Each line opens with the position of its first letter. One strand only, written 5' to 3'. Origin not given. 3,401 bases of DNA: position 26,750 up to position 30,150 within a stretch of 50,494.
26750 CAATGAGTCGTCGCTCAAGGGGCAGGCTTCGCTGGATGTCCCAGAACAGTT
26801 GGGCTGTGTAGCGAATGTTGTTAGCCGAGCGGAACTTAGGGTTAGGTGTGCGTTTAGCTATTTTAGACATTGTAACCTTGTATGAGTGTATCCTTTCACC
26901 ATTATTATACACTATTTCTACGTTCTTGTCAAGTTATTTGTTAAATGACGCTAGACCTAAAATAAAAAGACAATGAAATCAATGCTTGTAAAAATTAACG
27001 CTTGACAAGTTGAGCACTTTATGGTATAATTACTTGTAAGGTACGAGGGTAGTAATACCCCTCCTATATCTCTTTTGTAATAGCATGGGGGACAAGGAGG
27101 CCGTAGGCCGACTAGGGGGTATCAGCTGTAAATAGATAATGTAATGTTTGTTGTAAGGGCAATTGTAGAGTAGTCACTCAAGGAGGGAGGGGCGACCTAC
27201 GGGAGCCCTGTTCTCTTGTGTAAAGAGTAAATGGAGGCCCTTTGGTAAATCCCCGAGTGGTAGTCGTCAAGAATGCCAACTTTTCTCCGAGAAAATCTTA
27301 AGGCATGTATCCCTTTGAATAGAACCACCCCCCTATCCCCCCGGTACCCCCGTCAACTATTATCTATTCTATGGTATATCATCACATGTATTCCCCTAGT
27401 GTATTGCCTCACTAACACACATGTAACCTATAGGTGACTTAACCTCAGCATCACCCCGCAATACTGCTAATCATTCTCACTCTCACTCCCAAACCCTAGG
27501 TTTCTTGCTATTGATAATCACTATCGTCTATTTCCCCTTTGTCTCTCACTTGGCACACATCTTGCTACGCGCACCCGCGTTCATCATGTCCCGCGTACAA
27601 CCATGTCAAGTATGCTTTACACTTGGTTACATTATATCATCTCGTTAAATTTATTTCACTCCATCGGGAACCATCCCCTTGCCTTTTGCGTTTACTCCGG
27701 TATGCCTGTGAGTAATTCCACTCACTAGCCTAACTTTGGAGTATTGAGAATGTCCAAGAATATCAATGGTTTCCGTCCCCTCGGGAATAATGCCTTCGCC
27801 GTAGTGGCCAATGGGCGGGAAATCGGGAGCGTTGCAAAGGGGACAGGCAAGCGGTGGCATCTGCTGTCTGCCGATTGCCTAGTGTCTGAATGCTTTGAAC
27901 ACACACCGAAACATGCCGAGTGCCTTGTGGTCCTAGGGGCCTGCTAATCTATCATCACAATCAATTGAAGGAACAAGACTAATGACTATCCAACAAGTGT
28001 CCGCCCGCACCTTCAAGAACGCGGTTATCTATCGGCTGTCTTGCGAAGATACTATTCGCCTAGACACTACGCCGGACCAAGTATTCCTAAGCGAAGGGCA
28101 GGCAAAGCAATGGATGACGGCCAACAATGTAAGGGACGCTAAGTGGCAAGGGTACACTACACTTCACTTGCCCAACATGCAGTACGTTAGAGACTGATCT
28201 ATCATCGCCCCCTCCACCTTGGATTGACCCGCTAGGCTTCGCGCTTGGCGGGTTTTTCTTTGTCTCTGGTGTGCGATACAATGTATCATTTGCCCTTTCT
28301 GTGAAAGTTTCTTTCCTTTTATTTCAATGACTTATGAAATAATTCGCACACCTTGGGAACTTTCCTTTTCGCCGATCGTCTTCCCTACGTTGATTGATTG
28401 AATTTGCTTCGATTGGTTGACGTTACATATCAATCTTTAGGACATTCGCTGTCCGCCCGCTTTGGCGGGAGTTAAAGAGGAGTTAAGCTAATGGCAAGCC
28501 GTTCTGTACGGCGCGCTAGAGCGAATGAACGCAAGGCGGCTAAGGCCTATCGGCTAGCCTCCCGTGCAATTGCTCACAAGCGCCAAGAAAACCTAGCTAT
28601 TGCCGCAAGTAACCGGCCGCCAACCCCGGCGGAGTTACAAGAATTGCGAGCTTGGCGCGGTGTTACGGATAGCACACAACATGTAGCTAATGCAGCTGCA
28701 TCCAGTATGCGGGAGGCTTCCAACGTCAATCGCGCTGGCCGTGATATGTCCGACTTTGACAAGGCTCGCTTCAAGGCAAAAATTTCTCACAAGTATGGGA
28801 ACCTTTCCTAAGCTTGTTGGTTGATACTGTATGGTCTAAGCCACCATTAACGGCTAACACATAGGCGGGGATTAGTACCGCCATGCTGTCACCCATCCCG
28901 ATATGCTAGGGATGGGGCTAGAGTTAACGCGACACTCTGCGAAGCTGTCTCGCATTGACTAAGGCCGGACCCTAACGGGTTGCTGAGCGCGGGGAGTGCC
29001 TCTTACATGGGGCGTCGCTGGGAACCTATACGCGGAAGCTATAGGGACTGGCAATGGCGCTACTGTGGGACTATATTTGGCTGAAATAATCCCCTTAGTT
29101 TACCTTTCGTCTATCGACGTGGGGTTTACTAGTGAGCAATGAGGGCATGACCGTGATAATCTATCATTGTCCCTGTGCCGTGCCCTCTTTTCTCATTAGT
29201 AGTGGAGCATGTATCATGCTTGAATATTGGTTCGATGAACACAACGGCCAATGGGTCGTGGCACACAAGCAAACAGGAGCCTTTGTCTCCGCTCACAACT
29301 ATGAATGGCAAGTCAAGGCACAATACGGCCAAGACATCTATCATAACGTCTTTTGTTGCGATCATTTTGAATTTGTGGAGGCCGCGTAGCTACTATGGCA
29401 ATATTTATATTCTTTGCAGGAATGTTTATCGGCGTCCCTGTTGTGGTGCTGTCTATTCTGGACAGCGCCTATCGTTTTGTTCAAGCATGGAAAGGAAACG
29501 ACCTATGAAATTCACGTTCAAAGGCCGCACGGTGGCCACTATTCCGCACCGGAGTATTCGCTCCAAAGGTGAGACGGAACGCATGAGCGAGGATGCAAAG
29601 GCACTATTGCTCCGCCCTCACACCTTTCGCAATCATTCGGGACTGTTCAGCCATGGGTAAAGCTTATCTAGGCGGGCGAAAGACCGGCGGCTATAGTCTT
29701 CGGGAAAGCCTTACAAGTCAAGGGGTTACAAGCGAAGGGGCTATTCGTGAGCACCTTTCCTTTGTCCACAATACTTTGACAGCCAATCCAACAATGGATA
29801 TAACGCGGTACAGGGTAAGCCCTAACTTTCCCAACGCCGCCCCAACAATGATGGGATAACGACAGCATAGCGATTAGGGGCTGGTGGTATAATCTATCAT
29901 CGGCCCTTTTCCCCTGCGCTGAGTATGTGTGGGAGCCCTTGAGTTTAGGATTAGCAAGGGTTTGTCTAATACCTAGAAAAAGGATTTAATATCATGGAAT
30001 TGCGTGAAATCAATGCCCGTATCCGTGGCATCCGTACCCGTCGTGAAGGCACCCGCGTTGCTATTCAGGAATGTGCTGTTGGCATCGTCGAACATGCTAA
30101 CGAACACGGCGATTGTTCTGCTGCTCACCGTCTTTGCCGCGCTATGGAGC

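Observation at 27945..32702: Strand-specific 12-mer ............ repeated about 10 times, mostly exactly at stop/start junctions of early genes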

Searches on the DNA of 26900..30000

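Call 97: search_rna_families(source=window, start=26900, end=30000, threshold=evalue, max_evalue=1)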
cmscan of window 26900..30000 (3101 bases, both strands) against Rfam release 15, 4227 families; matches with E-value up to 1: 1.
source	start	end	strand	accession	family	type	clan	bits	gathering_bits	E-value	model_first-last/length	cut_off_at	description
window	28206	28260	+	RF02278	Betaproteobacteria_toxic_sRNA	Gene; sRNA;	-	20.4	50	0.63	1-64/64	no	Betaproteobacteria toxic small RNA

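Call 98: search_rna_families(source=window, start=28150, end=28320, threshold=evalue, max_evalue=10, show_alignments=2)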
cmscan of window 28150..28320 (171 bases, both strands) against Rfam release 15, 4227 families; matches with E-value up to 10: 6.
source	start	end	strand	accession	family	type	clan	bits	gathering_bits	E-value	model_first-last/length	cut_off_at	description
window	28206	28260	+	RF02278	Betaproteobacteria_toxic_sRNA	Gene; sRNA;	-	20.4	50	0.035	1-64/64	no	Betaproteobacteria toxic small RNA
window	28195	28260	+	RF01678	P37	Gene; sRNA;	-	15.4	50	0.89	1-62/62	no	Pseudomonas sRNA P37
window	28193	28261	+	RF00110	RybB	Gene; sRNA;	-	14.4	40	0.99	1-79/79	no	RybB RNA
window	28213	28261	+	RF02837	anti-hemB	Gene; sRNA;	-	13.5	49.5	0.63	1-81/81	no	Burkholderia RNA 7 (anti-hemB)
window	28200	28256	+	RF02784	SorX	Gene; sRNA;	-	11.8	46.6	2.1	1-73/73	no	Singlet oxygen resistance RNA X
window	28215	28268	+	RF01956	NEAT1_2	Gene; lncRNA;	-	8.9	60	9.2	1-116/116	no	Nuclear enriched abundant transcript 1 conserved region 2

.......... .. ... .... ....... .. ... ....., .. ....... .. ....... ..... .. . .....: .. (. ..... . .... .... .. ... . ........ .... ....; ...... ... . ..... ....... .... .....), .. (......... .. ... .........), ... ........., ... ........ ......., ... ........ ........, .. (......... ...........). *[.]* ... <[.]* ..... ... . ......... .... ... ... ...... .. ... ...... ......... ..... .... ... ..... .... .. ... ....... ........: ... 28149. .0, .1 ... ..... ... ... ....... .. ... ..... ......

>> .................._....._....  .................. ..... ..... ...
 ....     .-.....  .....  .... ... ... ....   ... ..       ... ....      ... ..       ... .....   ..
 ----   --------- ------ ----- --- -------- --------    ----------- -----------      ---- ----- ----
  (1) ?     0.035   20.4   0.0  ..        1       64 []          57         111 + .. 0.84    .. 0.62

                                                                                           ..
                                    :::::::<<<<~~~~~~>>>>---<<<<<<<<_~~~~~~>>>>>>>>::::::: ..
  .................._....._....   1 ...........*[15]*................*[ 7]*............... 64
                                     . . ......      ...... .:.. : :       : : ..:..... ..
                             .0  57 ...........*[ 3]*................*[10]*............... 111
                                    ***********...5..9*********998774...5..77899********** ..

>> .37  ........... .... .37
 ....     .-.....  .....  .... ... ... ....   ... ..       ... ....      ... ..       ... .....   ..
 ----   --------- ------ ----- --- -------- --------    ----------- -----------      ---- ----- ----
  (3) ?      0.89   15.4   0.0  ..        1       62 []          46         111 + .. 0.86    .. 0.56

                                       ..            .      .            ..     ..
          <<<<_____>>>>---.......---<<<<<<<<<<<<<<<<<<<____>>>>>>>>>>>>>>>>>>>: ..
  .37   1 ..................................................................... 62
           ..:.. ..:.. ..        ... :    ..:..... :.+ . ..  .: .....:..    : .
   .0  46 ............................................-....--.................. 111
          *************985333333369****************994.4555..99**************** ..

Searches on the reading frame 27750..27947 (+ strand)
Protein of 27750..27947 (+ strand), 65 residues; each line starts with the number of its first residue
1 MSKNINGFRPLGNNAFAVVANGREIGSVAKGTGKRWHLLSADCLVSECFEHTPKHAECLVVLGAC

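Call 16: search_protein_families(library=phrogs, proteins=[window:27750-27947:+], max_evalue=0.01)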
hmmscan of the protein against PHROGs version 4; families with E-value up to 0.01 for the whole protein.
window:27750-27947:+ (65 aa): 0 families

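Call 49: search_protein_families(library=pfam, proteins=[window:27750-27947:+], max_evalue=10)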
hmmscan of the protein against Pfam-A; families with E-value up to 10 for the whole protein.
window:27750-27947:+ (65 aa): 0 families

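Call 87: search_protein_families(library=padloc, proteins=[window:27750-27947:+], max_evalue=0.01)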
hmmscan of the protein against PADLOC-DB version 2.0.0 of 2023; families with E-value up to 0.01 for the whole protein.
window:27750-27947:+ (65 aa): 0 families

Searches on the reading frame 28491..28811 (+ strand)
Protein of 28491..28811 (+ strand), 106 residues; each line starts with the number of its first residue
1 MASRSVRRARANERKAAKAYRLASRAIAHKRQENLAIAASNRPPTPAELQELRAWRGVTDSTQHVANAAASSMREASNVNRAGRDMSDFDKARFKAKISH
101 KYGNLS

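Call 16: search_protein_families(library=phrogs, proteins=[window:28491-28811:+], max_evalue=0.01)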
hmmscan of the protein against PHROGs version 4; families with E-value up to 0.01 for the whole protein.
window:28491-28811:+ (106 aa): 0 families

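Call 19: search_protein_families(library=pfam, proteins=[window:28491-28811:+], max_evalue=0.05)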
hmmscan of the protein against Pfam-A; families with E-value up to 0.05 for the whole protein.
window:28491-28811:+ (106 aa): 0 families

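Call 49: search_protein_families(library=pfam, proteins=[window:28491-28811:+], max_evalue=10)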
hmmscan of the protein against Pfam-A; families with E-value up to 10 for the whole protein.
window:28491-28811:+ (106 aa): 1 family
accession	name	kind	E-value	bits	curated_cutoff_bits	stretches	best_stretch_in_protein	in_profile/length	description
PF17042.10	NBD_C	-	0.064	14.2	28.3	1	8-76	32-104/168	Nucleotide-binding C-terminal domain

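Call 50: search_protein_families(library=ncbifam, proteins=[window:28491-28811:+], max_evalue=10)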
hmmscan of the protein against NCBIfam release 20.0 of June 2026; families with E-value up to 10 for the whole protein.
window:28491-28811:+ (106 aa): 1 family
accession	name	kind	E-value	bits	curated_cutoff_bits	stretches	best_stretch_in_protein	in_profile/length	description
TIGR00281.1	TIGR00281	equivalog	0.13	11.9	89.2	1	27-73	85-127/186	SMC-Scp complex subunit ScpB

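Call 87: search_protein_families(library=padloc, proteins=[window:28491-28811:+], max_evalue=0.01)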
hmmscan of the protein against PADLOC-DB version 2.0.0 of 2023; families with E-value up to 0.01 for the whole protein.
window:28491-28811:+ (106 aa): 0 families
